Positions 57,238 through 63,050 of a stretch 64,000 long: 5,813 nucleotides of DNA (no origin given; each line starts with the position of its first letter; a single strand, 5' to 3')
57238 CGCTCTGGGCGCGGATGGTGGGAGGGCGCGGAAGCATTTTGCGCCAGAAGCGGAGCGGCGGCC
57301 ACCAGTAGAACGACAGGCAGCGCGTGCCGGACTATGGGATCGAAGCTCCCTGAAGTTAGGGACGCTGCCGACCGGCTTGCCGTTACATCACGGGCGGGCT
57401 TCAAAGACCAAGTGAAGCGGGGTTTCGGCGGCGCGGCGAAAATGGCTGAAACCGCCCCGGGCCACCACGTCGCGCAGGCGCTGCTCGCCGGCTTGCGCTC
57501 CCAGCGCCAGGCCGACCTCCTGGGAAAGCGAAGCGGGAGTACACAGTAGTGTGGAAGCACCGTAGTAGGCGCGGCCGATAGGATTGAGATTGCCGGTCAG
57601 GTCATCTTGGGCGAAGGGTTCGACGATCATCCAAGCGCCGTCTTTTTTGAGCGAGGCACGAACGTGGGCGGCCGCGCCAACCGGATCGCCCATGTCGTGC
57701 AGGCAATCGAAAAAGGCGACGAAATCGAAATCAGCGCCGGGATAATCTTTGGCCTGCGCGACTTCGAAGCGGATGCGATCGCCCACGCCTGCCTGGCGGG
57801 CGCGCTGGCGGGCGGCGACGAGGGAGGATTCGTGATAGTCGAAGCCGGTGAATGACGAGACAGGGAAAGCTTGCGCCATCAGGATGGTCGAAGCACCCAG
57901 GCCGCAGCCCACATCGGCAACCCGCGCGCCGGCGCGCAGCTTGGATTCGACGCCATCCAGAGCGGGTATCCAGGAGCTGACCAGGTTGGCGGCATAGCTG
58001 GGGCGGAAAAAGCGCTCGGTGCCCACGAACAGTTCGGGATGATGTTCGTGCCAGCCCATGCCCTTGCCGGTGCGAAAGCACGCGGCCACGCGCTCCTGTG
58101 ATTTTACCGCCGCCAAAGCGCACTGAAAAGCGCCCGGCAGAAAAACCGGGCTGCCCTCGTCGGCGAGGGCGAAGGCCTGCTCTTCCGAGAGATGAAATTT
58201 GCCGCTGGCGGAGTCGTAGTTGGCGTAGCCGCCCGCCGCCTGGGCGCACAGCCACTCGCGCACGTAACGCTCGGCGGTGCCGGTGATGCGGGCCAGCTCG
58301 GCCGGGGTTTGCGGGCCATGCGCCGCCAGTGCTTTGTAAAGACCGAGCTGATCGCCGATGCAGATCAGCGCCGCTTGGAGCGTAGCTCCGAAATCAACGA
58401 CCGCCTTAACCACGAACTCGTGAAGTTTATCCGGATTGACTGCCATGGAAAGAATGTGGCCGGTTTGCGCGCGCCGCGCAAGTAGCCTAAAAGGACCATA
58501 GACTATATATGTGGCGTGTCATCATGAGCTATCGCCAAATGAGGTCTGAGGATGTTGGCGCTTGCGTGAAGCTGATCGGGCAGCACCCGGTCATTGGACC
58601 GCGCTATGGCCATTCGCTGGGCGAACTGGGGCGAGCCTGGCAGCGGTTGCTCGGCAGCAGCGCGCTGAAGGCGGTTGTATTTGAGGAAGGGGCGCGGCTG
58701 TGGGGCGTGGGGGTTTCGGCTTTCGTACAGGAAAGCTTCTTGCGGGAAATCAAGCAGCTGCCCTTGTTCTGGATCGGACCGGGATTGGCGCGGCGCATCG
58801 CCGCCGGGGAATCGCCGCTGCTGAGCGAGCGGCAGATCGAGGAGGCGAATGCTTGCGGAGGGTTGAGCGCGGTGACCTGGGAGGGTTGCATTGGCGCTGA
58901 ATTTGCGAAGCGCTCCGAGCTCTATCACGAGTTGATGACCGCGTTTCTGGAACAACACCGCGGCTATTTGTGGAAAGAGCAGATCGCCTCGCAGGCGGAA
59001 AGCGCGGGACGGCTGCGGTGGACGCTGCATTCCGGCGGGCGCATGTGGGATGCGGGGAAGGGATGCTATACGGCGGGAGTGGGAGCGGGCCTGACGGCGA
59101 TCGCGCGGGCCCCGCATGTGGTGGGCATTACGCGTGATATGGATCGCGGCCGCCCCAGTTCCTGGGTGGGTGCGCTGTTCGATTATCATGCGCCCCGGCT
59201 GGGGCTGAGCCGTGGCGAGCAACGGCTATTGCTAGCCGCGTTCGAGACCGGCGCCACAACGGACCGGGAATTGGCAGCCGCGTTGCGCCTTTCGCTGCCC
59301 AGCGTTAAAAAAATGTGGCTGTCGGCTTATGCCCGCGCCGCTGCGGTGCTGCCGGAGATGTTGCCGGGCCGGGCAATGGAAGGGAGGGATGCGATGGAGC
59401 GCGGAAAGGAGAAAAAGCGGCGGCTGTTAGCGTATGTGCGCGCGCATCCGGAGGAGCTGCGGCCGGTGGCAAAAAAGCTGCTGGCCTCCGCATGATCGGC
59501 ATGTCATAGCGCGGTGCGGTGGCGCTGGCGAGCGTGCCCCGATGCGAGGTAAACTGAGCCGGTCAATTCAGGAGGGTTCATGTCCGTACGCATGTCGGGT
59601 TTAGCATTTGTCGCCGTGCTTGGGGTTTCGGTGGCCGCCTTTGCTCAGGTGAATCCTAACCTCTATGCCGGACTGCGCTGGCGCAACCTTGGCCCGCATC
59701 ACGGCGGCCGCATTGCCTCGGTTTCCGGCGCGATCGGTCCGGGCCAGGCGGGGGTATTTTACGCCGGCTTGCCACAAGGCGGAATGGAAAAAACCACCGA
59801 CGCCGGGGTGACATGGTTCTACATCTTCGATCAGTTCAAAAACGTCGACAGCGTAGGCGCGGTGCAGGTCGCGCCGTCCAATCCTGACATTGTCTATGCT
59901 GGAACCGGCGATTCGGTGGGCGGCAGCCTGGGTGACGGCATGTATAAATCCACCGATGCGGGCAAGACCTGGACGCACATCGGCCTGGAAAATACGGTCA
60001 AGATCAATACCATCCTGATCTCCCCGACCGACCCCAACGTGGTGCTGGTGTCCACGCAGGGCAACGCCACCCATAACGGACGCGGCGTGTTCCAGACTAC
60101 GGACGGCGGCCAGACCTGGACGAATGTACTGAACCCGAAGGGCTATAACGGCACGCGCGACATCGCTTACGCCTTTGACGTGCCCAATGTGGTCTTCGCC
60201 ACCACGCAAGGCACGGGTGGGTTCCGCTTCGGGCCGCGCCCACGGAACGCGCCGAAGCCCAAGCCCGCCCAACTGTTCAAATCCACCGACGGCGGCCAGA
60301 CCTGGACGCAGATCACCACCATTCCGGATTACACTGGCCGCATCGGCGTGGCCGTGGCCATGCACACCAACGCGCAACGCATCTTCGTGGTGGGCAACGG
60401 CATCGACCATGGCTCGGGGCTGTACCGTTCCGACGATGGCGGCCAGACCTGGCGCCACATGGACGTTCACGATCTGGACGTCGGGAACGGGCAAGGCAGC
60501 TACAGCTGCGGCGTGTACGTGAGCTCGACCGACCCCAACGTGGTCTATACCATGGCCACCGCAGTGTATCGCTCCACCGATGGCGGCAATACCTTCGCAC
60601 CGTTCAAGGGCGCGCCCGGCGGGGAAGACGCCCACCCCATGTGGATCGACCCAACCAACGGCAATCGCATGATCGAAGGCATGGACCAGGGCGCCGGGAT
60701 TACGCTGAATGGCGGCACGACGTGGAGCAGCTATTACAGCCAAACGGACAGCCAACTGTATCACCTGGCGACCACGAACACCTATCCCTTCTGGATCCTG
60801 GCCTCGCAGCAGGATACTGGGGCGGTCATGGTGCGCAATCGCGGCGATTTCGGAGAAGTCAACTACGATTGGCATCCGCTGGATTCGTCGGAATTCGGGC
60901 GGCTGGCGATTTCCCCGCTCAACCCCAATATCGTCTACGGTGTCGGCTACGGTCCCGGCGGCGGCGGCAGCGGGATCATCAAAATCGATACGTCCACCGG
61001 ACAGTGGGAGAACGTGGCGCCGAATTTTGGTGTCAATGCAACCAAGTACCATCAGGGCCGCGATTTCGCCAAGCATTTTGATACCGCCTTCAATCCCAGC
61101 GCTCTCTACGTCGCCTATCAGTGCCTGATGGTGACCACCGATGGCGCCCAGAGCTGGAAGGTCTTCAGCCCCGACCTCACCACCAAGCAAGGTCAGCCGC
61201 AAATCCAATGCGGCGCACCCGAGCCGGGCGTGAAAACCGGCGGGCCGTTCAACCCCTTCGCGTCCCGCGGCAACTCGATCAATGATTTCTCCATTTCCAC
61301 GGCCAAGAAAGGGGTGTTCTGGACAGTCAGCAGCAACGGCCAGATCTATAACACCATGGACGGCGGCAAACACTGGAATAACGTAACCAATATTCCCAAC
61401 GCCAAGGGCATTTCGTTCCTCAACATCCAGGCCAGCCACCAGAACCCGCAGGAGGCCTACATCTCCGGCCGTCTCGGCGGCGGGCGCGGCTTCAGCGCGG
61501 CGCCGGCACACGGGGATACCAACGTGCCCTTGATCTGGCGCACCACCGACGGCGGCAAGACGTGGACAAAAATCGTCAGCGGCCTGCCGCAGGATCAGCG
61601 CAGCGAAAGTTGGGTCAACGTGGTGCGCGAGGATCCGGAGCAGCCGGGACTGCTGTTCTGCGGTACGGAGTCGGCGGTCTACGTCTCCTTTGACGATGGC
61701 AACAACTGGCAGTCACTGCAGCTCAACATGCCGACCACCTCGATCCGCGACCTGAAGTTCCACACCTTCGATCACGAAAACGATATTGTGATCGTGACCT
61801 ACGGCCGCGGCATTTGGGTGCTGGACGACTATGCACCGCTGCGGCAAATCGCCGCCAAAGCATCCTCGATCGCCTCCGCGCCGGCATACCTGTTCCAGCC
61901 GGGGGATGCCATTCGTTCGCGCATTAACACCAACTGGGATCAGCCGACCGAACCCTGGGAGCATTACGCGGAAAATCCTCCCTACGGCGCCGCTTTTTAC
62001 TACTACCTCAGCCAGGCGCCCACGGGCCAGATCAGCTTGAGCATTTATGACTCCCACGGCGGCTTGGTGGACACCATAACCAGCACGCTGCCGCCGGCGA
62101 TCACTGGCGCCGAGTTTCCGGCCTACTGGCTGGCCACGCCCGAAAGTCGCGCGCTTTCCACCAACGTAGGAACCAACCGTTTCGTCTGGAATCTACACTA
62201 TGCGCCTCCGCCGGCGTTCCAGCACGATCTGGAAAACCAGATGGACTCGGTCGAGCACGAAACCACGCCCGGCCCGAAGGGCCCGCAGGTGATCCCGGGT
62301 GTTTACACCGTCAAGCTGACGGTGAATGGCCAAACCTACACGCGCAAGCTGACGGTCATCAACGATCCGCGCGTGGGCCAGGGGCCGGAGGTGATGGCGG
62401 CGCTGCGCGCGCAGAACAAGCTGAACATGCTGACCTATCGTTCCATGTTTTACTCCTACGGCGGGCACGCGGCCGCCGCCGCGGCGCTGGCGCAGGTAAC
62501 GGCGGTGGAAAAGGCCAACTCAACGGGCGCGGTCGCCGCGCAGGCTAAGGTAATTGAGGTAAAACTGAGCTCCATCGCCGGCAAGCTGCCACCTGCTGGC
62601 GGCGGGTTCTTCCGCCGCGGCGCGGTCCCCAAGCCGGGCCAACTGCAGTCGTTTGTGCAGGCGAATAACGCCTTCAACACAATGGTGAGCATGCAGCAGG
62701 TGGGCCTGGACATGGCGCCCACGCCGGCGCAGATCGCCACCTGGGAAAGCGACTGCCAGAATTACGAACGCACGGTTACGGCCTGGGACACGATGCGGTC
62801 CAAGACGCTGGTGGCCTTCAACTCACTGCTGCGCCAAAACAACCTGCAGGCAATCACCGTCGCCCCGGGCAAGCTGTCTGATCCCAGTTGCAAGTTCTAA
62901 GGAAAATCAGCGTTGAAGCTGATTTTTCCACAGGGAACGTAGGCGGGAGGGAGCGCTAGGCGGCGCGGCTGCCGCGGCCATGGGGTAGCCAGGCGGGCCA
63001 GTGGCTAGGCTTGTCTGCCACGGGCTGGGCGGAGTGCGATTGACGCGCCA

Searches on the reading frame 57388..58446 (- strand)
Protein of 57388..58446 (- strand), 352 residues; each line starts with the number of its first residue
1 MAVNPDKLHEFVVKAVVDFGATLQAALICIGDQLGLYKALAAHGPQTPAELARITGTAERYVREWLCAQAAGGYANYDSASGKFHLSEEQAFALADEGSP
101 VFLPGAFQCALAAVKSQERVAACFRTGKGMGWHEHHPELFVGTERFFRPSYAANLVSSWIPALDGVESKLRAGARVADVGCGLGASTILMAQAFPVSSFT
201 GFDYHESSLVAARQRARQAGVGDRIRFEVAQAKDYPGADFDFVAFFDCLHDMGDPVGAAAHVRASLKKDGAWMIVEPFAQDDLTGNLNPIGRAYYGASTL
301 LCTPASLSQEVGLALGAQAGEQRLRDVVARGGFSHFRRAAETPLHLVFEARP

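Call 21: search_protein_families(library=pfam, proteins=[window:57388-58446:-], max_evalue=0.00001)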
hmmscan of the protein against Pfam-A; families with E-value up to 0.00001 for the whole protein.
window:57388-58446:- (352 aa): 6 families
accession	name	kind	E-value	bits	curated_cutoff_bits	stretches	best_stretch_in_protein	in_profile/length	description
PF13847.12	Methyltransf_31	-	7.1e-16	58.6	27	1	171-285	2-120/145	Methyltransferase domain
PF21320.3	HTH_65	-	7e-15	55.4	24.1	1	25-94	4-73/75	Rv2258c-like winged HTH domain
PF13649.12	Methyltransf_25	-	1.2e-14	55.2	27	1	176-270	1-97/97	Methyltransferase domain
PF08242.18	Methyltransf_12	-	2.6e-14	54.2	30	1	178-270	2-96/98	Methyltransferase domain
PF08241.18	Methyltransf_11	-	2.5e-12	47.7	21.2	1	178-272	2-93/95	Methyltransferase domain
PF13489.12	Methyltransf_23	-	7.5e-11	42.5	27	1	168-282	18-124/164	Methyltransferase domain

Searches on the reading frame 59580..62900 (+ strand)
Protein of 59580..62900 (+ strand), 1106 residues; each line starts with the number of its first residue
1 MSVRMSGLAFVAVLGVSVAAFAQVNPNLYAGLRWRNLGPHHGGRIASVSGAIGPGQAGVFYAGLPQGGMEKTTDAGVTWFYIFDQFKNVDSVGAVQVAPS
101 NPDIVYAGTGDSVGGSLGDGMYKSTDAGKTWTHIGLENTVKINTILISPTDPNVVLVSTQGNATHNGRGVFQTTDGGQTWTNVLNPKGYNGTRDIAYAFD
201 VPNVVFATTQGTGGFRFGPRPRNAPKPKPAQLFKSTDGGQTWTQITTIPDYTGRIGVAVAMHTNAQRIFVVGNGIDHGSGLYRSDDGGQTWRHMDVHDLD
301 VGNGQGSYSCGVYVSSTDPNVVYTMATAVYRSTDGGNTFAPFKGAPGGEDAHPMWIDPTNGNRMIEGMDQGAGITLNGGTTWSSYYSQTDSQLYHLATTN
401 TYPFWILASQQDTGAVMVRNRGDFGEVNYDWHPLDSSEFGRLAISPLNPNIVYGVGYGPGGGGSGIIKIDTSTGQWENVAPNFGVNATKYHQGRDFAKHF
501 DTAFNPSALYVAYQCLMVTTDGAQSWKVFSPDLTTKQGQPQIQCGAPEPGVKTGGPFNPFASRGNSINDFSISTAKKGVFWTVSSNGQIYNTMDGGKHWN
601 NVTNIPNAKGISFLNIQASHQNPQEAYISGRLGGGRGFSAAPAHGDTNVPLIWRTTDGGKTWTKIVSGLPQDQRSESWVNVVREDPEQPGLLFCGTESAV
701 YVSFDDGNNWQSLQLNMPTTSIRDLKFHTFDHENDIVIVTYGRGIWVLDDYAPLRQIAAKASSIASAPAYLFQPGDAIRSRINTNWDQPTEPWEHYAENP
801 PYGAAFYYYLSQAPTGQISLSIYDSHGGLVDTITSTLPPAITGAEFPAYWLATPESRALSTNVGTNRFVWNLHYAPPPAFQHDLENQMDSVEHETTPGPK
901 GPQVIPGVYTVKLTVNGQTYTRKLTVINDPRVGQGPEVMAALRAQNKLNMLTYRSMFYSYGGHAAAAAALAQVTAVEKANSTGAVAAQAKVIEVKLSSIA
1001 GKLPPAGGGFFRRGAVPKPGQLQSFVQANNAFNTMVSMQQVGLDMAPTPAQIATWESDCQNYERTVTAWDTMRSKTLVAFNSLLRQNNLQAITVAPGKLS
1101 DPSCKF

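Call 21: search_protein_families(library=pfam, proteins=[window:59580-62900:+], max_evalue=0.00001)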
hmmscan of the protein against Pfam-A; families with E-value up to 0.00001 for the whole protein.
window:59580-62900:+ (1106 aa): 4 families
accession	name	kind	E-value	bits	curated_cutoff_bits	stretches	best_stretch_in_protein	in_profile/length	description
PF15902.12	Sortilin-Vps10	-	2.5e-34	119.3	33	2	72-184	6-113/446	Sortilin, neurotensin receptor 3,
PF14870.12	PSII_BNR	-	1.8e-12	47.6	27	0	568-724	21-150/303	Photosynthesis system II assembly factor YCF48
PF13088.12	BNR_2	-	3.2e-11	43.5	31.4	0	229-324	137-228/277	BNR repeat-like domain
PF02012.26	BNR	-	9.7e-09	34.4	27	0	282-292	1-11/12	BNR/Asp-box repeat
